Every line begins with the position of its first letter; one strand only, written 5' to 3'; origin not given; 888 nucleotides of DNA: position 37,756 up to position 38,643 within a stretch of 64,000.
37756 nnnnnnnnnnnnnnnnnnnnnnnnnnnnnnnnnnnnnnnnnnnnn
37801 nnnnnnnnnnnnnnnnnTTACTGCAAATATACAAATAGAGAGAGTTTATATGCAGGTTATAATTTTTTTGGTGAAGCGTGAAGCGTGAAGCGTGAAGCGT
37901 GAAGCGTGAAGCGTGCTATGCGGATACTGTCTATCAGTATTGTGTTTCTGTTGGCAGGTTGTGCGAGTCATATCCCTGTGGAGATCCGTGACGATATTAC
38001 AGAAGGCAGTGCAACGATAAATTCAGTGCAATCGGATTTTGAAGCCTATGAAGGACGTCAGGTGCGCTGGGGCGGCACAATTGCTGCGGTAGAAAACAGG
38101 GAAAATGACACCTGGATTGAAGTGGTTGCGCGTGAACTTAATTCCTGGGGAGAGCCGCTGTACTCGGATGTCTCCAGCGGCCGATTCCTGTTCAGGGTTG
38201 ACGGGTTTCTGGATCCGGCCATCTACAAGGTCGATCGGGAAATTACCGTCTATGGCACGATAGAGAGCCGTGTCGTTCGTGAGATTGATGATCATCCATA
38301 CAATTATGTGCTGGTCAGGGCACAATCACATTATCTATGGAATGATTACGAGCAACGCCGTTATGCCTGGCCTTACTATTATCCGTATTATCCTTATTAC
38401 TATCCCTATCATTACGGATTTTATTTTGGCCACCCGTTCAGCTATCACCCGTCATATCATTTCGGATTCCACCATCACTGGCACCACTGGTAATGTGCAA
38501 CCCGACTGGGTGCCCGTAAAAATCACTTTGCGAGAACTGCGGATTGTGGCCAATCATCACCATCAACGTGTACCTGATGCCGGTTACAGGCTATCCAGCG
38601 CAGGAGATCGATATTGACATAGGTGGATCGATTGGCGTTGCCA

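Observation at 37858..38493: Heptanucleotide repeat (GTGAAGC)x6 forms essentially the whole 5' leader of an Slp-family lipoprotein gene with a Tyr/Pro/His-rich tail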

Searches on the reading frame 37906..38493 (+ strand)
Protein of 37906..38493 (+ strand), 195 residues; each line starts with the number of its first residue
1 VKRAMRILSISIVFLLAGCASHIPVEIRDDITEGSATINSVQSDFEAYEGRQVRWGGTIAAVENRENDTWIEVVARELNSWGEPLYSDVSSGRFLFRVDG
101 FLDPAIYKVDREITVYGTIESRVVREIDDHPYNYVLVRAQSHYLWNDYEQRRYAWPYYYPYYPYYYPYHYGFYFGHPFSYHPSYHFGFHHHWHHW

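Call 4: search_protein_families(library=pfam, proteins=[window:37906-38493:+], max_evalue=0.01)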
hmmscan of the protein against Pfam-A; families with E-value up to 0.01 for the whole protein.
window:37906-38493:+ (195 aa): 1 family
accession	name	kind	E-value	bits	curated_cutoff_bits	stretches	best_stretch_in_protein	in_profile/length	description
PF03843.18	Slp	-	5.2e-49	166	22.5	1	16-168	1-152/153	Outer membrane lipoprotein Slp family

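Call 7: find_encoding_contigs(protein=window:37918-38493:+, flank=3000, max_places=10)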
Protein window:37918-38493:+ (191 aa): no gene with exactly this product is on record in the collection.

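Call 8: find_encoding_contigs(protein=window:37906-38493:+, flank=3000, max_places=10)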
Protein window:37906-38493:+ (195 aa): no gene with exactly this product is on record in the collection.

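Call 9: find_homologous_proteins(query=window:37906-38493:+, max_evalue=0.00001)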
Query window:37906-38493:+ (195 aa): 401 proteins with E <= 0.00001 among 602 candidates; the best 120 are listed.
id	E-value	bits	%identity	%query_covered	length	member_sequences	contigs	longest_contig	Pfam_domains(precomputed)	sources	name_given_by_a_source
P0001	1.3e-129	448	100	98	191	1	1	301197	PF03843.19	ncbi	-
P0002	5.2e-85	302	66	97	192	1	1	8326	PF03843.19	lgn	-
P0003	1.7e-82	294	68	91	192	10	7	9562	PF03843.19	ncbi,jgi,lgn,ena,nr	ncbi:MAG: hypothetical protein A2W69_01880 [Gammaproteobacteria bacterium RIFCSPLOWO2_02_47_7]|nr:MA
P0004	1.9e-80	287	65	82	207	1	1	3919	PF03843.19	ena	-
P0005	1.2e-75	272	63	73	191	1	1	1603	PF03843.19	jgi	jgi:outer membrane lipoprotein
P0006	5.3e-75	270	62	96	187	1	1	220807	PF03843.19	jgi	jgi:outer membrane lipoprotein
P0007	1.6e-73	265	61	92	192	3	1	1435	PF03843.19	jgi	-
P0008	9.6e-73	262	55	94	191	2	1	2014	PF03843.19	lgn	-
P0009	2.5e-72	261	63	76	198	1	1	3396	PF03843.19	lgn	-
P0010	2.1e-71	258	56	96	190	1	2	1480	PF03843.19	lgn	-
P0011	1.2e-70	255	58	98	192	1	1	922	PF03843.19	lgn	-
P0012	3.1e-70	254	56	97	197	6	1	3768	PF03843.19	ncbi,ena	-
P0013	3.3e-70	254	54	93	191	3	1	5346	PF03843.19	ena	-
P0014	4.5e-70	254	58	96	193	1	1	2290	PF03843.19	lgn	-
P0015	1.2e-68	249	61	87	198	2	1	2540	PF03843.19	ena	-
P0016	2.7e-68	248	60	69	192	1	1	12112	PF03843.19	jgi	jgi:outer membrane lipoprotein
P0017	9.6e-68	246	61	71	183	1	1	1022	PF03843.19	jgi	jgi:Starvation-inducible outer membrane lipoprotein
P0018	7.2e-67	243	57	92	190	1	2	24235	PF03843.19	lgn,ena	-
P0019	2.9e-66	241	58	90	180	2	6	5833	PF03843.19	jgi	jgi:outer membrane lipoprotein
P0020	8.2e-66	240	55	93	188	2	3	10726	PF03843.19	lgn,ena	-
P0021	7.1e-65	237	55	94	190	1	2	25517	PF03843.19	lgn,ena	-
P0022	1.9e-62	229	57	92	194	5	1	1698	PF03843.19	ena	-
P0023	4.3e-61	224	56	96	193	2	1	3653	PF03843.19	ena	-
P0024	2.3e-60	222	56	92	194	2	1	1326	PF03843.19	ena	-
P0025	1.2e-58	216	49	93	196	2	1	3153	PF03843.19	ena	-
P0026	3.3e-58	215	55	76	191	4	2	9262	PF03843.19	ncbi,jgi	-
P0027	5.1e-58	214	59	71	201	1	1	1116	PF03843.19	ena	-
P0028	2.9e-54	202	48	96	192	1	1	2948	PF03843.19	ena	-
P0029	9.8e-53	197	51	78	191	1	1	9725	PF03843.19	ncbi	ncbi:MAG: Slp family lipoprotein [Gammaproteobacteria bacterium]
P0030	2.5e-52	196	47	96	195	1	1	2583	PF03843.19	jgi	jgi:outer membrane lipoprotein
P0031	3.5e-52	195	48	98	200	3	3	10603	PF03843.19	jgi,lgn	-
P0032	1.4e-50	190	54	87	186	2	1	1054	PF03843.19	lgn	-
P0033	4.5e-50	188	52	76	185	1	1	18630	PF03843.19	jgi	jgi:outer membrane lipoprotein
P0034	6.3e-50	188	53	87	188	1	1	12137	PF03843.19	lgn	-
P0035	1.4e-49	186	50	83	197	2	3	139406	PF03843.19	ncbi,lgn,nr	ncbi:MAG: Slp family lipoprotein [Gammaproteobacteria bacterium]|nr:Slp family lipoprotein [Gammapro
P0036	2.5e-49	186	52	87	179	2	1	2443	PF03843.19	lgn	-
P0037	8.0e-49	184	48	79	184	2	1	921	PF03843.19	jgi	jgi:outer membrane lipoprotein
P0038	1.6e-48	183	48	82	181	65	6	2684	PF03843.19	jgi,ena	jgi:outer membrane lipoprotein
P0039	5.6e-48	181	47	99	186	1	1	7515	PF03843.19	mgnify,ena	mgnify:CR=1 FL=1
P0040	6.8e-48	181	54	71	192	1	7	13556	PF03843.19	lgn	-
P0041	3.2e-47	179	49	71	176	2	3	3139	PF03843.19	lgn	-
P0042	7.0e-47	178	52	70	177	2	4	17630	PF03843.19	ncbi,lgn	-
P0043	1.8e-46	176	48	87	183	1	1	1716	PF03843.19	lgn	-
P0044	2.3e-46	176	48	90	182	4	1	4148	PF03843.19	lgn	-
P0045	5.8e-46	175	48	90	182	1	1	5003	PF03843.19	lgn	-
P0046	9.3e-46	174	50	62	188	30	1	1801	PF03843.19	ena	-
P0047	1.7e-44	170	49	76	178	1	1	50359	PF03843.19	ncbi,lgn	-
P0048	1.9e-44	170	48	87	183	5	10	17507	PF03843.19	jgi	jgi:outer membrane lipoprotein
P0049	2.1e-44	170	52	82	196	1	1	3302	PF03843.19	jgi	jgi:outer membrane lipoprotein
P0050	2.2e-44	170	49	98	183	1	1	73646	PF03843.19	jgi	jgi:outer membrane lipoprotein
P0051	3.5e-44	169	41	93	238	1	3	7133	PF03843.19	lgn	-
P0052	5.8e-44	168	49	87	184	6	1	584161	PF03843.19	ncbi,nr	ncbi:MAG: Slp family lipoprotein [Gammaproteobacteria bacterium]|nr:Slp family lipoprotein [Gammapro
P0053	6.3e-44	168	42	70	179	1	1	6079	PF03843.19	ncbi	-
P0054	8.7e-44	168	46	80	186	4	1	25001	PF03843.19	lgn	-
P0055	1.9e-43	167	50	92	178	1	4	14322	PF03843.19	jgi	jgi:outer membrane lipoprotein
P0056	8.4e-43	164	43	77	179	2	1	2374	PF03843.19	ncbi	-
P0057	9.4e-43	164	45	69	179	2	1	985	PF03843.19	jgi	-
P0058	1.1e-42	164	47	75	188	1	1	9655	PF03843.19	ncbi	-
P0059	2.2e-42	163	48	92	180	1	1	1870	PF03843.19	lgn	-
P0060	2.5e-42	163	42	91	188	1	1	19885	PF03843.19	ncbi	-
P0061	3.8e-42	162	49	78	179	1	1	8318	PF03843.19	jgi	jgi:outer membrane lipoprotein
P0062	3.9e-42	162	46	96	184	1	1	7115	PF03843.19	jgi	jgi:outer membrane lipoprotein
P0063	5.1e-42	162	43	95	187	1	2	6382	PF03843.19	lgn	-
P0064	7.3e-42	161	47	93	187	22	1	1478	PF03843.19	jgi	jgi:outer membrane lipoprotein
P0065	7.3e-42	161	48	74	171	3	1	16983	PF03843.19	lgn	-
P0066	1.1e-41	161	46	85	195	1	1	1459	PF03843.19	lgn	-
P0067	2.2e-41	160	45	97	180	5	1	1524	PF03843.19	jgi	jgi:outer membrane lipoprotein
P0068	2.6e-41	159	47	85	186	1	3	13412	PF03843.19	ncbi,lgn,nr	ncbi:MAG: Slp family lipoprotein [Gammaproteobacteria bacterium]|nr:Slp family lipoprotein [Gammapro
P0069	2.7e-41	159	48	74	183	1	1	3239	PF03843.19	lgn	-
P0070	3.3e-41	159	45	67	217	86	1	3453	PF03843.19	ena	-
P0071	4.2e-41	159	46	87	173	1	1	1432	PF03843.19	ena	-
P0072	5.9e-41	158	44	89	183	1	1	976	PF03843.19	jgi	jgi:outer membrane lipoprotein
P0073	6.4e-41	158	46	74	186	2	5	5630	PF03843.19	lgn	-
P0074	7.8e-41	158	46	73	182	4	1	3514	PF03843.19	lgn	-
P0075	9.0e-41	158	52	66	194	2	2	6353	PF03843.19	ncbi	-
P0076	1.7e-40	157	49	82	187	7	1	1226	PF03843.19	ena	-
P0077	1.7e-40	157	49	91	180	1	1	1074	PF03843.19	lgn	-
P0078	2.1e-40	157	46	88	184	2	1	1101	PF03843.19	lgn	-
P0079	4.6e-40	155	47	88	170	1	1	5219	PF03843.19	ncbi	-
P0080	5.0e-40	155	47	74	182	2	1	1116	PF03843.19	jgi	jgi:outer membrane lipoprotein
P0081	7.5e-40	155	44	96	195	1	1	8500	PF03843.19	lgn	-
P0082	8.8e-40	155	51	73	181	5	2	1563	PF03843.19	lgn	-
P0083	1.1e-39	154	47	74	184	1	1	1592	PF03843.19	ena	-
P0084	1.3e-39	154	50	66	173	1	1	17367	PF03843.19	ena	-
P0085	1.3e-39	154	52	74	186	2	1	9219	PF03843.19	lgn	-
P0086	1.3e-39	154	48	81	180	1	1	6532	PF03843.19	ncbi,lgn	-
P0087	1.7e-39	154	45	86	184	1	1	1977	PF03843.19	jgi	jgi:outer membrane lipoprotein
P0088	1.9e-39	153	45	81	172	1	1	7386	PF03843.19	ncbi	-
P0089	2.0e-39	153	47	84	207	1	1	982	PF03843.19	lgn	-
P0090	2.4e-39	153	46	75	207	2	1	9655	PF03843.19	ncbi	ncbi:MAG: Slp family lipoprotein [Gammaproteobacteria bacterium]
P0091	3.4e-39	153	44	85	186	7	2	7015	PF03843.19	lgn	-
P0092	3.6e-39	153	44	85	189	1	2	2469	PF03843.19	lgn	-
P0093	5.0e-39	152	45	72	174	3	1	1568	PF03843.19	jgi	jgi:outer membrane lipoprotein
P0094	6.4e-39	152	46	89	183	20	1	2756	PF03843.19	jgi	jgi:outer membrane lipoprotein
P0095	6.7e-39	152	44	83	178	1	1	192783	PF03843.19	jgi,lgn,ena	-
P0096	8.4e-39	151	48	74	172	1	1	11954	PF03843.19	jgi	-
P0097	1.3e-38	151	47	81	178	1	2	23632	PF03843.19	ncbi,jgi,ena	-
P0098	1.9e-38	150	46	84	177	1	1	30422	PF03843.19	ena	-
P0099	2.0e-38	150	48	72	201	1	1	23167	PF03843.19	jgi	jgi:outer membrane lipoprotein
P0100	2.2e-38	150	47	83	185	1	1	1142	PF03843.19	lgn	-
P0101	3.9e-38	149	44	85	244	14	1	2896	PF03843.19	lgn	-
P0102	4.4e-38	149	47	73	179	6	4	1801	PF03843.19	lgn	-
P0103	5.4e-38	149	48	66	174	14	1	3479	PF03843.19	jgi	-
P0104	5.7e-38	149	46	72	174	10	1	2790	PF03843.19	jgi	jgi:outer membrane lipoprotein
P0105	1.2e-37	148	44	86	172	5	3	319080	PF03843.19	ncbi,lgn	-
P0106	1.3e-37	147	46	66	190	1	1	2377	PF03843.19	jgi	jgi:outer membrane lipoprotein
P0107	1.5e-37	147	47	72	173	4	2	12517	PF03843.19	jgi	jgi:outer membrane lipoprotein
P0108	1.6e-37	147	46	89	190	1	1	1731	PF03843.19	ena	-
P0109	2.2e-37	147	43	71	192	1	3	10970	PF03843.19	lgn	-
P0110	2.3e-37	147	45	85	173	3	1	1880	PF03843.19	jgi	jgi:outer membrane lipoprotein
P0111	2.4e-37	147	42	82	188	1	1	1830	PF03843.19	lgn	-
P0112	2.5e-37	147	46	80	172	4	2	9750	PF03843.19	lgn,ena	-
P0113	3.2e-37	146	44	85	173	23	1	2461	PF03843.19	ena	-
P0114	3.4e-37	146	41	89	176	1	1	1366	PF03843.19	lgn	-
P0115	3.8e-37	146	43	73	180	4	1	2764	PF03843.19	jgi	jgi:outer membrane lipoprotein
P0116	5.7e-37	145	46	72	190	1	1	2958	PF03843.19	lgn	-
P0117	6.0e-37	145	43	90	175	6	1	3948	PF03843.19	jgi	jgi:outer membrane lipoprotein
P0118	7.4e-37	145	46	79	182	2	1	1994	PF03843.19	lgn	-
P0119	8.4e-37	145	48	66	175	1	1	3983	PF03843.19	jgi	jgi:outer membrane lipoprotein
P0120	8.9e-37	145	44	89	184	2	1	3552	PF03843.19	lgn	-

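Call 11: find_encoding_contigs(protein=P0001, flank=3000, max_places=10)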
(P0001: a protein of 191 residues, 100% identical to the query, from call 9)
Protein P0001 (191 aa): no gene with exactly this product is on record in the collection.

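Call 15: find_encoding_contigs(protein=P0003, flank=2500, max_places=7)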
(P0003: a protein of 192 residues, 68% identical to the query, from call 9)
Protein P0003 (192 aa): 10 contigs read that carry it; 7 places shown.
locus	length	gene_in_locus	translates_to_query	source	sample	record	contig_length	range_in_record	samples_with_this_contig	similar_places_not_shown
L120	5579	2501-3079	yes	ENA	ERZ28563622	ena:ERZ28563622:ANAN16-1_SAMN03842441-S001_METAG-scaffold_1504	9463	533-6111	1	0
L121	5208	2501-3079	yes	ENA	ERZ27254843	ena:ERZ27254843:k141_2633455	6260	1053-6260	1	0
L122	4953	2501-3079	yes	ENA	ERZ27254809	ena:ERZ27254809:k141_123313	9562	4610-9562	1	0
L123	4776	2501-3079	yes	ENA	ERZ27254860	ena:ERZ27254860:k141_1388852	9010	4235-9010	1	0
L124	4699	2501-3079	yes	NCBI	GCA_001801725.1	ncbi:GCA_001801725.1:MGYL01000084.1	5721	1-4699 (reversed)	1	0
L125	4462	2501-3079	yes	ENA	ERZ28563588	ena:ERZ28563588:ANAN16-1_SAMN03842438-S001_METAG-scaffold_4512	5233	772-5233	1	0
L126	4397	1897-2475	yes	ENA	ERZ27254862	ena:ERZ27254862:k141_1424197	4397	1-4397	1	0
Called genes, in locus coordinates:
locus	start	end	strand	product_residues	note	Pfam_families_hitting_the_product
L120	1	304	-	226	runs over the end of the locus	PF01865:PhoU_div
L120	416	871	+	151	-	PF00011:HSP20, PF17886:ArsA_HSP20 (weak)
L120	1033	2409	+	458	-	PF00089:Trypsin, PF13365:Trypsin_2, PF00595:PDZ, PF13180:PDZ_2, PF17820:PDZ_6, PF00595:PDZ, PF13180:PDZ_2, PF17820:PDZ_6, +2 more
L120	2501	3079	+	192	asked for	PF03843:Slp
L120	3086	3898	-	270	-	PF00702:Hydrolase, PF12710:HAD (weak), PF13419:HAD_2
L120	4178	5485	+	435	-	PF02646:RmuC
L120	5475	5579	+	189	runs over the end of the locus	-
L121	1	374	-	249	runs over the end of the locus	PF01865:PhoU_div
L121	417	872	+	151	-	PF00011:HSP20, PF17886:ArsA_HSP20 (weak)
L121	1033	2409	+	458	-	PF00089:Trypsin, PF13365:Trypsin_2, PF00595:PDZ, PF13180:PDZ_2, PF17820:PDZ_6, PF00595:PDZ, PF13180:PDZ_2, PF17820:PDZ_6, +2 more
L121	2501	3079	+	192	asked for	PF03843:Slp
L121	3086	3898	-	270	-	PF00702:Hydrolase, PF12710:HAD (weak), PF13419:HAD_2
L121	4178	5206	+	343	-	?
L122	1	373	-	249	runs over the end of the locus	PF01865:PhoU_div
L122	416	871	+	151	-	PF00011:HSP20, PF17886:ArsA_HSP20 (weak)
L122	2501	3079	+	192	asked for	PF03843:Slp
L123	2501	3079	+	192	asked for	PF03843:Slp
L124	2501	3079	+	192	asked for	PF03843:Slp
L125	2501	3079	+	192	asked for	PF03843:Slp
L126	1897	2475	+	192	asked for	PF03843:Slp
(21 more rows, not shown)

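Call 16: find_encoding_contigs(protein=P0002, flank=2500, max_places=4)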
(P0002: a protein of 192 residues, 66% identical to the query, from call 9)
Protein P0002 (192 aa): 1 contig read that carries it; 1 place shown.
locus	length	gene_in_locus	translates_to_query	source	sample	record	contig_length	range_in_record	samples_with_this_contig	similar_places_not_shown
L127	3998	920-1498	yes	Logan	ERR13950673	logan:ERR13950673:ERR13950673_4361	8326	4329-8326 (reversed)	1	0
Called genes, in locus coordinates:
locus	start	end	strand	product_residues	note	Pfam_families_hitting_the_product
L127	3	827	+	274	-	?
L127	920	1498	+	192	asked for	PF03843:Slp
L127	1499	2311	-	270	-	PF00702:Hydrolase, PF12710:HAD (weak), PF13419:HAD_2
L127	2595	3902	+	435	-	PF02646:RmuC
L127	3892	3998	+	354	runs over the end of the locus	PF04055:Radical_SAM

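Call 17: find_encoding_contigs(protein=P0006, flank=2500, max_places=4)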
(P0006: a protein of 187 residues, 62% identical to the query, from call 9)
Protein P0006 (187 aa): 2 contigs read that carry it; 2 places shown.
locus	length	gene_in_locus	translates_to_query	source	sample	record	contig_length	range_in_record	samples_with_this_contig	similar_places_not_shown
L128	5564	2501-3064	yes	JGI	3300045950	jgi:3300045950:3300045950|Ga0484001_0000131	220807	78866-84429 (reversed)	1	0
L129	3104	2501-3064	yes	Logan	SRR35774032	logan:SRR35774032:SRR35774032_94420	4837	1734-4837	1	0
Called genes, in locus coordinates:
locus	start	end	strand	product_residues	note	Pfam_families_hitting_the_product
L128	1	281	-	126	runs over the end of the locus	PF01865:PhoU_div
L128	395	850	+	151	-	PF00011:HSP20, PF17886:ArsA_HSP20 (weak)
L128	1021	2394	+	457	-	PF00089:Trypsin, PF13365:Trypsin_2, PF00595:PDZ, PF13180:PDZ_2, PF17820:PDZ_6, PF00595:PDZ (weak), PF13180:PDZ_2, PF17820:PDZ_6, +1 more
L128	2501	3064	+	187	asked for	PF03843:Slp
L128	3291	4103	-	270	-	PF00702:Hydrolase, PF12710:HAD (weak), PF13419:HAD_2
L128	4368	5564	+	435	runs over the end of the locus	PF02646:RmuC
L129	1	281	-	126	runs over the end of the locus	PF01865:PhoU_div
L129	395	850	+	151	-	PF00011:HSP20, PF17886:ArsA_HSP20 (weak)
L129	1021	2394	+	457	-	PF00089:Trypsin, PF13365:Trypsin_2, PF00595:PDZ, PF13180:PDZ_2, PF17820:PDZ_6, PF00595:PDZ (weak), PF13180:PDZ_2, PF17820:PDZ_6, +1 more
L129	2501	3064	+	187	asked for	PF03843:Slp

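Call 19: find_related_loci(query=window:37918-38493:+, collection=metagenome_contigs, flank=2000)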
Query window:37918-38493:+ (191 aa) in metagenome_contigs; peptide patterns used: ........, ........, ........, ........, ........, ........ (x = any residue, [..] = any of these).
600 stretches matched a pattern (row limit reached: there are more); 17 encode a relative of the query (tblastn E <= 1e-3); 17 distinct loci.
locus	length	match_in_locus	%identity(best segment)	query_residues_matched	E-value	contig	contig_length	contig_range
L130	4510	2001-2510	61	13-182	3e-61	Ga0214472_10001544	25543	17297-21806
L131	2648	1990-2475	49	13-188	2e-43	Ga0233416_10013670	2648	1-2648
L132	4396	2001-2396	38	9-141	3e-30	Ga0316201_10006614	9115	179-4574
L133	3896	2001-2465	35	1-149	2e-29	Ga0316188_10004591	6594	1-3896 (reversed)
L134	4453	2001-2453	34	6-160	5e-29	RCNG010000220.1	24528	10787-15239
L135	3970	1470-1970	32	6-174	9e-22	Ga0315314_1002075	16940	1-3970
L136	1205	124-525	32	6-141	4e-19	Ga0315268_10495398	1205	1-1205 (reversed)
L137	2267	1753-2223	33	1-153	9e-15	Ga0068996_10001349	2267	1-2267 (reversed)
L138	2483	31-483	29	3-159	3e-13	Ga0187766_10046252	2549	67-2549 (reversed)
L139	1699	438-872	28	2-143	6e-13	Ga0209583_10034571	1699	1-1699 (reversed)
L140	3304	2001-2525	30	3-175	4e-12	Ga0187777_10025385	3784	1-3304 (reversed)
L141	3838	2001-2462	32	5-156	1e-10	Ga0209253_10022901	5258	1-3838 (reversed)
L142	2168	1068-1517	32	9-156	4e-10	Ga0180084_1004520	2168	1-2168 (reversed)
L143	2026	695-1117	29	9-145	3e-9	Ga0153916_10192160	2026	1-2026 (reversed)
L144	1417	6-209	38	74-141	8e-9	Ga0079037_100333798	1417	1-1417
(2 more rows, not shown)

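Call 33: find_encoding_contigs(protein=P0121, flank=10000, max_places=3)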
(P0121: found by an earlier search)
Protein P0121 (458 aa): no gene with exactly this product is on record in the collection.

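Call 38: search_protein_families(library=ncbifam, proteins=[window:37918-38493:+], max_evalue=0.00001)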
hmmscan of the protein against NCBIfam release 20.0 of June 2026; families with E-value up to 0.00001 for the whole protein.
window:37918-38493:+ (191 aa): 1 family
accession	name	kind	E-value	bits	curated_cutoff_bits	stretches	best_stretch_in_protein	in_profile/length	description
TIGR00752.1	slp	superfamily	7.9e-26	90.6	88.45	1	3-154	6-159/182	Slp family lipoprotein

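Call 40: search_solved_structures(query=P0001, max_evalue=1, show_alignments=1)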
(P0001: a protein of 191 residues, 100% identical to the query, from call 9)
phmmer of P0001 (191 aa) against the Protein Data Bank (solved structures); distinct sequences matched with E-value up to 1: 0.
